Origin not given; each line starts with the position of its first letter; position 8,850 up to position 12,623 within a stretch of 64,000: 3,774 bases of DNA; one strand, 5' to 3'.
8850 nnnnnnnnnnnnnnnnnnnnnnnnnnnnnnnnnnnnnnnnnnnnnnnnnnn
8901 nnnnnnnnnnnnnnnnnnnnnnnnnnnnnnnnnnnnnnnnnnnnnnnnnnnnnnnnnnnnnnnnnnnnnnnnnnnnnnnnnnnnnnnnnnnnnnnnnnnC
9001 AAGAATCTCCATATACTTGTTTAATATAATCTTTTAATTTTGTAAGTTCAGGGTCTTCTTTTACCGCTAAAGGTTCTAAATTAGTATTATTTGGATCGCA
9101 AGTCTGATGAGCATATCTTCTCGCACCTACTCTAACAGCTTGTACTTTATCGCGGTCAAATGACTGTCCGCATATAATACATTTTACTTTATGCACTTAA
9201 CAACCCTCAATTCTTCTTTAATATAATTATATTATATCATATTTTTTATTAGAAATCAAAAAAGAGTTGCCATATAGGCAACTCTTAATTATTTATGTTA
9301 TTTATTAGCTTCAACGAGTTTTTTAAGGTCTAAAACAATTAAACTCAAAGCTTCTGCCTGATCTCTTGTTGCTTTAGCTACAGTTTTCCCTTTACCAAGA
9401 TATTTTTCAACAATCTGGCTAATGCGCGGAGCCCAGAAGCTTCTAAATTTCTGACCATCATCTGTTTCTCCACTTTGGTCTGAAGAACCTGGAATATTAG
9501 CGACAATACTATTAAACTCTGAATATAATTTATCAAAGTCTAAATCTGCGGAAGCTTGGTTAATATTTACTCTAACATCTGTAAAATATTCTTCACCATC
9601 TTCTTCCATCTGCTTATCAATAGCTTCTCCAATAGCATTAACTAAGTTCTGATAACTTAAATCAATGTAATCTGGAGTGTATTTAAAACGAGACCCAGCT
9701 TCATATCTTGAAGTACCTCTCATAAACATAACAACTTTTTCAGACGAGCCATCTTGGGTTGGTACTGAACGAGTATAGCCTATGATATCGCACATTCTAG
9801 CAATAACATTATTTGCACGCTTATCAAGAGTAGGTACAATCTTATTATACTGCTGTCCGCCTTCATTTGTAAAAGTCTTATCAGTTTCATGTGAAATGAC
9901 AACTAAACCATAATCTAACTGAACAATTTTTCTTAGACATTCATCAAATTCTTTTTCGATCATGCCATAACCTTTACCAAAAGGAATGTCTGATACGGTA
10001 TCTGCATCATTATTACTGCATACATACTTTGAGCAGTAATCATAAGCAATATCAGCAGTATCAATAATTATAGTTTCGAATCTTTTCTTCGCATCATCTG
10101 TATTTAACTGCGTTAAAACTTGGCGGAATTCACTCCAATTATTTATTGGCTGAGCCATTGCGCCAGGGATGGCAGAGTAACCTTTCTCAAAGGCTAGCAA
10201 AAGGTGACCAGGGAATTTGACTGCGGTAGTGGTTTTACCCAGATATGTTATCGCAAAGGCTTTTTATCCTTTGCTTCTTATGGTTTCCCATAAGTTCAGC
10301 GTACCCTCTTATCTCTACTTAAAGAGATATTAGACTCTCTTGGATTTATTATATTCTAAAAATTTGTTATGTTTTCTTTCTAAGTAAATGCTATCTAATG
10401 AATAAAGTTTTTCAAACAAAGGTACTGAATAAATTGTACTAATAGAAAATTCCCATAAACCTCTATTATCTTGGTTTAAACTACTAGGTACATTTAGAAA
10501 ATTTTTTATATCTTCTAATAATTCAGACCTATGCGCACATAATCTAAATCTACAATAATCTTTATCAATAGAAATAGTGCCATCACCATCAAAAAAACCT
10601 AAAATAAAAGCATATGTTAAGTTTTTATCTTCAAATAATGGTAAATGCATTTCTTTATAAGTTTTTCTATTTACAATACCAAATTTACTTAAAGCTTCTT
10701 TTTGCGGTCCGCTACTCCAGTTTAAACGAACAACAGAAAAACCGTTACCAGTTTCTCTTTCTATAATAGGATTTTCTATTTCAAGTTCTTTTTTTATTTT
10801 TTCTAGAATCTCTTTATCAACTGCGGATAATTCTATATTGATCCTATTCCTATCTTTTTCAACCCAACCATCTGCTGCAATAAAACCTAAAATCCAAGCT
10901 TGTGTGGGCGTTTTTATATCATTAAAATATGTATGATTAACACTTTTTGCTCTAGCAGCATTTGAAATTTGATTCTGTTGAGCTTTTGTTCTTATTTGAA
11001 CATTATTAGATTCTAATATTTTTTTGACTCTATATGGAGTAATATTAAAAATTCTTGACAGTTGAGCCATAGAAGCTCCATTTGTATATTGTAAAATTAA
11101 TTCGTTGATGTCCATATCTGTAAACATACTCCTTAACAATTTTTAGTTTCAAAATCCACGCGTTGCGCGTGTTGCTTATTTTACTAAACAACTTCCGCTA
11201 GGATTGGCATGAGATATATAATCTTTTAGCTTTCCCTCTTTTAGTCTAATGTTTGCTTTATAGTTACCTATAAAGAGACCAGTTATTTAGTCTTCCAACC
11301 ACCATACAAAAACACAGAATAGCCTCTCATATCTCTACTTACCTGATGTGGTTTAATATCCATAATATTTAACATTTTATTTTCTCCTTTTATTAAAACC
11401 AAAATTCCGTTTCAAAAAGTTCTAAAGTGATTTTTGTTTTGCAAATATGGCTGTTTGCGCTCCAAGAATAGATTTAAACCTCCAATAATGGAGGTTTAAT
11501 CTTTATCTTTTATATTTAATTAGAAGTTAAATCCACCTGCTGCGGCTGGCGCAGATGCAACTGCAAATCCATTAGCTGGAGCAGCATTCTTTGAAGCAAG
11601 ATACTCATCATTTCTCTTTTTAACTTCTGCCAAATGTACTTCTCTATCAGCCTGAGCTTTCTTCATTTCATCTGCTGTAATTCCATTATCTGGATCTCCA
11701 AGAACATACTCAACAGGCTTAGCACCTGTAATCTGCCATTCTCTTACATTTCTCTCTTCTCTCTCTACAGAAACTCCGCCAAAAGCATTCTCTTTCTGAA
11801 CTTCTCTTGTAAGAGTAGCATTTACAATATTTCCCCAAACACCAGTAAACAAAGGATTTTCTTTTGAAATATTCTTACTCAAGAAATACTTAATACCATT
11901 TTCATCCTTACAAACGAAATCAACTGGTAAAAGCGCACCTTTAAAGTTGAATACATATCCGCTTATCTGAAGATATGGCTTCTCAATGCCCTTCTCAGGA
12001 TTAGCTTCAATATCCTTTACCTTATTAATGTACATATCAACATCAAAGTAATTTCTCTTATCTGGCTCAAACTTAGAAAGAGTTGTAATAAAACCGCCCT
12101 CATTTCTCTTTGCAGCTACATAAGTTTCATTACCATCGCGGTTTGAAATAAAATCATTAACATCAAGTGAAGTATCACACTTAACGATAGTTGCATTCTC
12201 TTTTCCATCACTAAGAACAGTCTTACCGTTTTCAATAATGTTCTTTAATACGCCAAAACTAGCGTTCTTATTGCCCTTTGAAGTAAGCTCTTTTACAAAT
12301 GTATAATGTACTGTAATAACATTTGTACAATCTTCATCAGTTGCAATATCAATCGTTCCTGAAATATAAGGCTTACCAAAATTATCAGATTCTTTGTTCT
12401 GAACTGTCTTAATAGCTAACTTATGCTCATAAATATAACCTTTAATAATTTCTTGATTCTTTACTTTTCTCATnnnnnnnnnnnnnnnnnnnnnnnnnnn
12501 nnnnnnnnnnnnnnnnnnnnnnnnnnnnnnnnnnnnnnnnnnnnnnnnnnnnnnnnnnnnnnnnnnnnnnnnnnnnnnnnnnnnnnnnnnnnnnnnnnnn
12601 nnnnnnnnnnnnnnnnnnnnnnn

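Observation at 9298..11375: Group I intron with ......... homing endonuclease splitting the Walker A motif of a Sak4/AAA_24-like ATPase gene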

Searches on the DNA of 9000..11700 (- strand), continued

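Call 12: search_rna_families(source=window, start=11125, end=11310, threshold=evalue, max_evalue=10, show_alignments=3)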
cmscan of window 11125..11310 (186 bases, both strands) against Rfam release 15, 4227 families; matches with E-value up to 10: 5.
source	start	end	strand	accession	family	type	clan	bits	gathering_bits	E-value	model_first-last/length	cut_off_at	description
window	11142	11257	-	RF02615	BSR0626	Gene; sRNA;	-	19.3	155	0.18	1-128/128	no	Brucella sRNA 0626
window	11168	11271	+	RF00307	snoR98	Gene; snRNA; snoRNA; HACA-box;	CL00038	17.2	44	2.4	1-118/118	no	Small nucleolar RNA snoR98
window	11239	11297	+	RF03686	mir-9424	Gene; miRNA;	-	12.4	90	9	1-68/68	no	mir-9424 microRNA precursor family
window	11200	11237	-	RF00028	Intron_gpI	Intron;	-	9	50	5.7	62-94/253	no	Group I catalytic intron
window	11292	11309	-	RF02087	Yar_3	Gene; lncRNA;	-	8.1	50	7.5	50-67/67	no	Yellow-achaete intergenic RNA conserved region 3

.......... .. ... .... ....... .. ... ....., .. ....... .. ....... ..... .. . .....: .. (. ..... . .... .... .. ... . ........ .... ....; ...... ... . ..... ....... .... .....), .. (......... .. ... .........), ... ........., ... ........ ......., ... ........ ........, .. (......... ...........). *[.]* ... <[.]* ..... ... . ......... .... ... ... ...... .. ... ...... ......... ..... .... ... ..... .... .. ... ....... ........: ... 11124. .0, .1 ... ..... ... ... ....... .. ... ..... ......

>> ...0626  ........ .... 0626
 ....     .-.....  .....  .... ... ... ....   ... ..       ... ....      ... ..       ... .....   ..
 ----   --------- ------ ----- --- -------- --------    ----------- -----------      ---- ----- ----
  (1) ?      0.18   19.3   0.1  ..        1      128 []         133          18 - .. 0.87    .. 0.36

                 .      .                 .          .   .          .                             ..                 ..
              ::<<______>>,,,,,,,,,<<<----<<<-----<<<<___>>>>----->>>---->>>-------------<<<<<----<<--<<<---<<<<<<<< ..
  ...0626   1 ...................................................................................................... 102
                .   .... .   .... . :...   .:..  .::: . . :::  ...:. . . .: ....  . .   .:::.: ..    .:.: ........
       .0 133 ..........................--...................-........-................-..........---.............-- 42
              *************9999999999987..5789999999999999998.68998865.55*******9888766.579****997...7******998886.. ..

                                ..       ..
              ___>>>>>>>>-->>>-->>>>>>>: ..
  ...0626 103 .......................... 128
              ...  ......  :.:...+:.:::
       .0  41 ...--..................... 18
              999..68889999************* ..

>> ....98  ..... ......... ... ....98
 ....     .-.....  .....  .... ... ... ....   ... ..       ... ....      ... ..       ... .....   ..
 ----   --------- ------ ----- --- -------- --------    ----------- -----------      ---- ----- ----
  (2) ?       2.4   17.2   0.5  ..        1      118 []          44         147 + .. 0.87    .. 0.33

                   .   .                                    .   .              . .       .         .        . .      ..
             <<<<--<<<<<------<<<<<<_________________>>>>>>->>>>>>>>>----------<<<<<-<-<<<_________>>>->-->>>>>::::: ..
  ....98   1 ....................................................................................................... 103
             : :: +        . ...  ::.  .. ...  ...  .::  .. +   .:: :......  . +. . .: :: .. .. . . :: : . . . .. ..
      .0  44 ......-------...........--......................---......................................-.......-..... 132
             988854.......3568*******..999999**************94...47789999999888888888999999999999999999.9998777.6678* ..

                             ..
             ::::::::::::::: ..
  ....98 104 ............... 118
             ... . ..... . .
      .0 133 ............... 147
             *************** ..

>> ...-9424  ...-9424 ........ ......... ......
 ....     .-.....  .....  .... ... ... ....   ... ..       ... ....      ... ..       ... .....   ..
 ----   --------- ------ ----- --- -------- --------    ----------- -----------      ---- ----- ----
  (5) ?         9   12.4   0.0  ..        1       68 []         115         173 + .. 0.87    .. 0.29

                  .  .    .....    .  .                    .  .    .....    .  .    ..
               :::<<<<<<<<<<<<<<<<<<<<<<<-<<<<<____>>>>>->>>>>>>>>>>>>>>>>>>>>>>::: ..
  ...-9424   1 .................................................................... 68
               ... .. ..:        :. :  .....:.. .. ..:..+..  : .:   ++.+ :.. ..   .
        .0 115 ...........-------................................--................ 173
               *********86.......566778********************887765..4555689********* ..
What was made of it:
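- On Group I intron (Rfam RF00028 and the classical definition): Only a 9-bit P5 fragment on the 5' half (call 12).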

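Call 37: search_rna_families(source=window, start=10228, end=10350, threshold=evalue, max_evalue=10, show_alignments=2)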
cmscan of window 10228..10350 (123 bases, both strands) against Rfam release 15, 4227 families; matches with E-value up to 10: 0.
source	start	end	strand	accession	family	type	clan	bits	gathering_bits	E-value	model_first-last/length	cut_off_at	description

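Call 57: build_rna_model(alignment_id=A3)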
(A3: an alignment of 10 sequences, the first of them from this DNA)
Model R1 built from alignment A3 (10 sequences, 149 columns); structure: RNAalifold consensus.
model positions 139; base pairs 25; branch points 3; effective number of sequences 1.48; information 0.591 bits per position. Calibrated on 0.2 Mb of random sequence (short: E-values are rough).
structure used (alignment columns):
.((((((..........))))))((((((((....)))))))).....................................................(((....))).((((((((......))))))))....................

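Call 58: search_with_rna_model(model_id=R1, source=L001, max_evalue=10, filters=off, show_alignments=2)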
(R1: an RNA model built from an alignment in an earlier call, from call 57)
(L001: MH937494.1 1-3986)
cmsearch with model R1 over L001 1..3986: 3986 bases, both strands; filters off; matches with E-value up to 10: 9.
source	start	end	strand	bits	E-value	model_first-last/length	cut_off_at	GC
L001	1176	1270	+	21.1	0.0012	1-139/139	no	0.39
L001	1438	1455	+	10.4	0.19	22-39/139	no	0.39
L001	1237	1327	-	6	1.5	1-139/139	no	0.35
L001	1887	1976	+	5.9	1.6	1-139/139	no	0.43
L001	1873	1896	-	3.8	4.3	1-139/139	no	0.38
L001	3303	3428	+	3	6.3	1-139/139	no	0.37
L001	2794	2811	+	2.6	7.4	1-139/139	no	0.33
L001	1437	1456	-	2.4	8.1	21-40/139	no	0.35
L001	1296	1315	+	2.1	9.4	21-40/139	no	0.4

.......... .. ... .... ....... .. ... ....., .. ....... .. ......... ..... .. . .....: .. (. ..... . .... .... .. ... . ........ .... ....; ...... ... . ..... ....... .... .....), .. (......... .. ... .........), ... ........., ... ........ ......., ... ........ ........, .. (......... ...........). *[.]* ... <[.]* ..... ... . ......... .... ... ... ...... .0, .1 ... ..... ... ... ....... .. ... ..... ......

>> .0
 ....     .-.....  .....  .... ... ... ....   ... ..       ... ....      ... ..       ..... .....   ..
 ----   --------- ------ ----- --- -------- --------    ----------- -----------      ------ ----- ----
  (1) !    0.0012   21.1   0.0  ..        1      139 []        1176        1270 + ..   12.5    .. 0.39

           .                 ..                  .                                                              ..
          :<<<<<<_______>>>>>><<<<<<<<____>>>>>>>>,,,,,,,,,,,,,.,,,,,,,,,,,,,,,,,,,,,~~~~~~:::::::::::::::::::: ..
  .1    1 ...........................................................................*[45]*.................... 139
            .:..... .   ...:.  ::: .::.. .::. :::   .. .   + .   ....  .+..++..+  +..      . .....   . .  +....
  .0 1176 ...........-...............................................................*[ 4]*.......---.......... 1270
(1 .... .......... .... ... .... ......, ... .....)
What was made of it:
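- On Group I intron (Rfam RF00028 and the classical definition): The family's 5'-half model hits that intron's 5' end at 21 bits (call 58).
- A covariance model of the family's 5' half finds the 5' end of that validated intron with the splice site in register (21 bits, rough E about 1e-3; call 58).
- Tried and rejected: A covariance model was needed to link the 5' half (calls 57, 58), and that link is weak.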

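Call 59: search_with_rna_model(model_id=R1, source=window, max_evalue=1)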
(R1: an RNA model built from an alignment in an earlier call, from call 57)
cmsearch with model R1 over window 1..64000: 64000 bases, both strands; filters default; matches with E-value up to 1: 1.
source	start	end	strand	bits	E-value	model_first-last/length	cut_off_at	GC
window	11151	11294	-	132.6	2.6e-25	1-139/139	no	0.35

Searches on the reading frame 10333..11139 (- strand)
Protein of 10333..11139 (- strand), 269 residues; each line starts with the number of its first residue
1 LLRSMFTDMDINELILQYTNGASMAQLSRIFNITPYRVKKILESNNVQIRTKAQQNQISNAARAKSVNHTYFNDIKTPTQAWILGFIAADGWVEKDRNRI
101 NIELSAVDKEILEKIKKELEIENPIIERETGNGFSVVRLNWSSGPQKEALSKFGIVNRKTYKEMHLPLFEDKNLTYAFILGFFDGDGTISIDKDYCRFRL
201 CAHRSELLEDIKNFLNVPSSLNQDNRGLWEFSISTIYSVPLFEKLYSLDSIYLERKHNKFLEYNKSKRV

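Call 4: search_protein_families(library=pfam, proteins=[window:10333-11139:-], max_evalue=0.01)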
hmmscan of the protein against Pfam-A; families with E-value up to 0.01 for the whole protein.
seq(269 aa): 4 families
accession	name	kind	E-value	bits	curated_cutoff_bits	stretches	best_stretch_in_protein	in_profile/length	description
PF14528.11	LAGLIDADG_3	-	1.4e-14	54.5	22.5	2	81-133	5-60/82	LAGLIDADG-like domain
PF00961.24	LAGLIDADG_1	-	3.7e-05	25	23.1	1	179-239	1-75/102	LAGLIDADG endonuclease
PF05204.19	Hom_end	-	0.0037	17.8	21.1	0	81-116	16-50/110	Homing endonuclease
PF13518.12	HTH_28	-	0.0059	17.1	25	0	14-41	5-32/52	Helix-turn-helix domain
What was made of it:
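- On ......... homing endonuclease (double-motif, monomeric type): Pfam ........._3 (E 1.4e-14, two stretches) and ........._1 (3.7e-5), both above their cut-offs (call 4).
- Checked: The insert ORF matches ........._3 and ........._1 (call 4).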

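Call 38: search_protein_families(library=phrogs, proteins=[window:10333-11127:-], max_evalue=0.00001)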
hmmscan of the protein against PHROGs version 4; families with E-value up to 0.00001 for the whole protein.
seq(265 aa): 1 family
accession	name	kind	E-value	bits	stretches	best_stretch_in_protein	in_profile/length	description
phrog_4645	-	DNA, RNA and nucleotide metabolism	7.9e-38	131.3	1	8-256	47-300/308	endonuclease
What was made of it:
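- On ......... homing endonuclease (double-motif, monomeric type): PHROG 4645 'endonuclease' at 7.9e-38 (call 38).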

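Call 39: search_solved_structures(query=window:10333-11127:-, max_evalue=1, show_alignments=1)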
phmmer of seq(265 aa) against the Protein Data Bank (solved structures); distinct sequences matched with E-value up to 1: 7.
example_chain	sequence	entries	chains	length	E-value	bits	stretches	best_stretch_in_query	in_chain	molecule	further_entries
2ab5_A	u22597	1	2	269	0.0044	19.9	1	167-212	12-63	mRNA maturase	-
1dq3_A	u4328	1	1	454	0.0064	19.3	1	72-214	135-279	ENDONUCLEASE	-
3uvf_A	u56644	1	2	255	0.0096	18.8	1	169-197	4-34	Intron-encoded DNA endonuclease I-HjeMI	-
1p8k_Z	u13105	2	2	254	0.019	17.8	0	169-190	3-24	Intron-encoded endonuclease I-AniI | LAGLIDADG endonuclease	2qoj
4efj_A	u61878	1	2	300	0.054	16.3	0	173-224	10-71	LAGLIDADG endonuclease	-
4z1x_A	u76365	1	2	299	0.055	16.3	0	173-224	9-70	LAGLIDADG endonuclease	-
3eh8_A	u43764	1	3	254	0.28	14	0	169-190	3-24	Intron-encoded DNA endonuclease I-AniI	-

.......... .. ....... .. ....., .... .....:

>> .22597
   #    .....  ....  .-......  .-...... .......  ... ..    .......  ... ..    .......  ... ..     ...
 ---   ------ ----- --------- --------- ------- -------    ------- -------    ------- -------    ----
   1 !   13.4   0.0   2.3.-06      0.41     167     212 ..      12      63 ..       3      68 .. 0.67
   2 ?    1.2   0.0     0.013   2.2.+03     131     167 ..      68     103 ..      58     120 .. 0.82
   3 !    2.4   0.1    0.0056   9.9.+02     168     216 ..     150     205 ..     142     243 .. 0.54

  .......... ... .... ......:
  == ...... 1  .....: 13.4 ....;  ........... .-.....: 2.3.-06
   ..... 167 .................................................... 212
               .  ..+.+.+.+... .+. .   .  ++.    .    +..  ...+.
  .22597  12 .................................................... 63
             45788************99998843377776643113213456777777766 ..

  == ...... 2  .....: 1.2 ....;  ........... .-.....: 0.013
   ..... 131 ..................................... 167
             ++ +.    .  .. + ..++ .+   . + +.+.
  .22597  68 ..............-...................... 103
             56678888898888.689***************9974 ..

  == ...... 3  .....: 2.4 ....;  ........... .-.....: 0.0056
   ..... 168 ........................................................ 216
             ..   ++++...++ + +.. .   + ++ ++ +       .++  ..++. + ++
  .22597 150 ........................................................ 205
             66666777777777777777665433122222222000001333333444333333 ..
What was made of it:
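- On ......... homing endonuclease (double-motif, monomeric type): Only weak similarity to solved structures (call 39).
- Tried and rejected: Solved structures (call 39) gave only marginal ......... hits.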

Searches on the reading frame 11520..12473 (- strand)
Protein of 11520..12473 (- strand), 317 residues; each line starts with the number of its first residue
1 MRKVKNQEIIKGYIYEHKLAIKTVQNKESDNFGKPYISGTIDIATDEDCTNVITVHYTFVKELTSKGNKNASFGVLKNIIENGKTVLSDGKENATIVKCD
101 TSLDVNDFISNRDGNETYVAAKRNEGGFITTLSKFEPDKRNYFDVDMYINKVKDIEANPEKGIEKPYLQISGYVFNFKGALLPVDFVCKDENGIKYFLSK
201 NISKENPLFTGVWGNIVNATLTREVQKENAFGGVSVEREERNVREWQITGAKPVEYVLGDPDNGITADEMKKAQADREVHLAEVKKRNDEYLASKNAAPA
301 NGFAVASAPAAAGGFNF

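Call 54: search_protein_families(library=phrogs, proteins=[window:11520-12473:-], max_evalue=0.00001)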
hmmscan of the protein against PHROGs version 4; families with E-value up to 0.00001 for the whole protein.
window:11520-12473:- (317 aa): 1 family
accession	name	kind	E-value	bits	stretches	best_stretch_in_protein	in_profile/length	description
phrog_2367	-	unknown function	3.2e-21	77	1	2-290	10-296/326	-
